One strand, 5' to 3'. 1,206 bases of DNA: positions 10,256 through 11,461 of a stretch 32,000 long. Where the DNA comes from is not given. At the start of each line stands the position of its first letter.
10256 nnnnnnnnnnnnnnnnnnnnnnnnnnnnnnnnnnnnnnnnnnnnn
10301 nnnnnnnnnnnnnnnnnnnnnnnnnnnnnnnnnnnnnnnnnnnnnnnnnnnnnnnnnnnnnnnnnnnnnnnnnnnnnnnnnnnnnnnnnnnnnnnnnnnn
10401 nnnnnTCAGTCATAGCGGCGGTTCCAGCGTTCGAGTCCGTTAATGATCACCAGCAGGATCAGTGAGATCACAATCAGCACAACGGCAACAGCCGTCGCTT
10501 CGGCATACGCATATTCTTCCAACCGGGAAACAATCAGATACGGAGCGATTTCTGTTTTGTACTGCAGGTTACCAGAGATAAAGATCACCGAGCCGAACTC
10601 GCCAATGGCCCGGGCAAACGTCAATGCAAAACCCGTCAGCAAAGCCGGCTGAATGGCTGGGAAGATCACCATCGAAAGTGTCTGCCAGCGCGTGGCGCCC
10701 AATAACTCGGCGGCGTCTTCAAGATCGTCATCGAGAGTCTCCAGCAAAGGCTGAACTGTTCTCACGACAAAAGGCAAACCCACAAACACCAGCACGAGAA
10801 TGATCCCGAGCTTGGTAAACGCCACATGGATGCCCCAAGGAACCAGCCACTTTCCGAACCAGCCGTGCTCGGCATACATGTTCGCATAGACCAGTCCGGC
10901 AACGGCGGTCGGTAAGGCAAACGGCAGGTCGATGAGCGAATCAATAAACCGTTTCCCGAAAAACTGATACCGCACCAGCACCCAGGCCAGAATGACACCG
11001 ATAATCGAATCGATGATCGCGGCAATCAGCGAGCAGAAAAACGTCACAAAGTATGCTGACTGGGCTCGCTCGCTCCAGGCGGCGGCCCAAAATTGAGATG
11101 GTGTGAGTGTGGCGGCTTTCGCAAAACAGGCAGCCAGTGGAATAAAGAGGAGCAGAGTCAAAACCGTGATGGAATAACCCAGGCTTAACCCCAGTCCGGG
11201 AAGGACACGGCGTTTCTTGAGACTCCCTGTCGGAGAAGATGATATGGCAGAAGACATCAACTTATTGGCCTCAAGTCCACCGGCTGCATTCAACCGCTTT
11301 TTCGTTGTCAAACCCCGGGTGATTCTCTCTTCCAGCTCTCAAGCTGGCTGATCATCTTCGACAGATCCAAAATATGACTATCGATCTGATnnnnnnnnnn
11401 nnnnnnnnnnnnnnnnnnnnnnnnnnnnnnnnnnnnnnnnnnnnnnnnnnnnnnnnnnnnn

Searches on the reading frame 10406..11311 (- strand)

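Call 15: search_protein_families(library=pfam, proteins=[window:10406-11311:-], max_evalue=0.001)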
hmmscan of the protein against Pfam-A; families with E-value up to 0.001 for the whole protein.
window:10406-11311:- (301 aa): 1 family
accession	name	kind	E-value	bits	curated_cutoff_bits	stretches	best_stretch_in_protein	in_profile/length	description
PF00528.27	BPD_transp_1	-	3.1e-21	76.4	26.4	1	103-296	3-177/184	Binding-protein-dependent transport system inner membrane component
